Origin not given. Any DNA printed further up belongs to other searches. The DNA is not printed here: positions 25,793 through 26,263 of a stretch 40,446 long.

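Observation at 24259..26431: Two dockerin sequence classes; the cargo class has a Cys-bracketed first Ca-loop with a one-residue insertion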

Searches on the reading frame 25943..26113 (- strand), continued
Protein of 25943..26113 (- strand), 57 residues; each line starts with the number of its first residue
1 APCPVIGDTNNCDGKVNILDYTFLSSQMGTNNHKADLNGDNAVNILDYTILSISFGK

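Call 54: fold_search(model_id=the predicted structure, library=pdb)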
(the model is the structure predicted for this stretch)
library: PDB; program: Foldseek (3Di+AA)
matches with E <= 10: 21; with E <= 0.001: 0
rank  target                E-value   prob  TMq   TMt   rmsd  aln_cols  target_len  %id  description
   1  2y3n_B                4.6e-03  1.00  0.82  0.78   1.4        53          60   42  Type II cohesin-dockerin domain from Bacteroides cellolosolvens (released 2012-01-11)
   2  4wi0_B                6.6e-02  0.99  0.67  0.28   3.4        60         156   30  Crystal structure of Coh3ScaB-XDoc_M2ScaA complex: A C-terminal interface mutant of type II Cohesin-X-Dockerin complex (released 2015-10-07)
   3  4u3s_B                9.2e-02  0.99  0.65  0.26   2.5        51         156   29  Crystal structure of Coh3ScaB-XDoc_M1ScaA complex: A N-terminal interface mutant of type II Cohesin-X-Dockerin complex (released 2015-07-29)
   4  3kcp_A                9.8e-02  1.00  0.65  0.14   2.3        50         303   24  Crystal structure of interacting Clostridium thermocellum multimodular components (released 2010-02-09)
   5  2ozn_B                1.0e-01  1.00  0.74  0.34   1.7        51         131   25  The Cohesin-Dockerin Complex of NagJ and NagH from Clostridium perfringens (released 2008-05-06)
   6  5k39_B                1.9e-01  0.98  0.73  0.30   2.6        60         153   28  THE TYPE II COHESIN DOCKERIN COMPLEX FROM CLOSTRIDIUM THERMOCELLUM (released 2017-03-29)
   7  6kgf_D                2.0e-01  0.89  0.62  0.58   4.2        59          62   30  Crystal structure of CaDoc0917(R16D)-CaCohA2 complex at pH 8.2 (released 2020-07-08)
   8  5g5d_B                3.1e-01  0.92  0.60  0.24   4.0        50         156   24  Crystal Structure of the CohScaC2-XDocCipA type II complex from Clostridium thermocellum (released 2017-04-05)
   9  5lxv_B                4.0e-01  0.93  0.65  0.58   2.6        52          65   31  Crystal structure of Ruminococcus flavefaciens scaffoldin C cohesin in complex with a dockerin from an uncharacterized (released 2016-10-19)
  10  5m0y_B                4.3e-01  0.96  0.67  0.27   1.8        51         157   29  Crystal Structure of the CohScaA-XDocCipB type II complex from Clostridium thermocellum at 1.5Angstrom resolution (released 2017-09-06)
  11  2vn5_D                4.9e-01  0.87  0.63  0.64   2.2        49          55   43  The Clostridium cellulolyticum dockerin displays a dual binding mode for its cohesin partner (released 2008-05-20)
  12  2y3n_D                5.2e-01  0.91  0.62  0.71   3.3        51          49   31  Type II cohesin-dockerin domain from Bacteroides cellolosolvens (released 2012-01-11)
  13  2b59_B                5.6e-01  0.87  0.62  0.24   3.6        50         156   26  The type II cohesin dockerin complex (released 2005-10-11)
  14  4fl4_I                5.6e-01  0.87  0.61  0.13   3.6        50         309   26  Scaffoldin conformation and dynamics revealed by a ternary complex from the Clostridium thermocellum cellulosome (released 2012-06-27)
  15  6kgc_B                5.6e-01  0.85  0.65  0.63   3.5        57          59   32  Crystal structure of CaDoc0917(R49D)-CaCohA2 complex at pH 5.4 (released 2020-07-08)
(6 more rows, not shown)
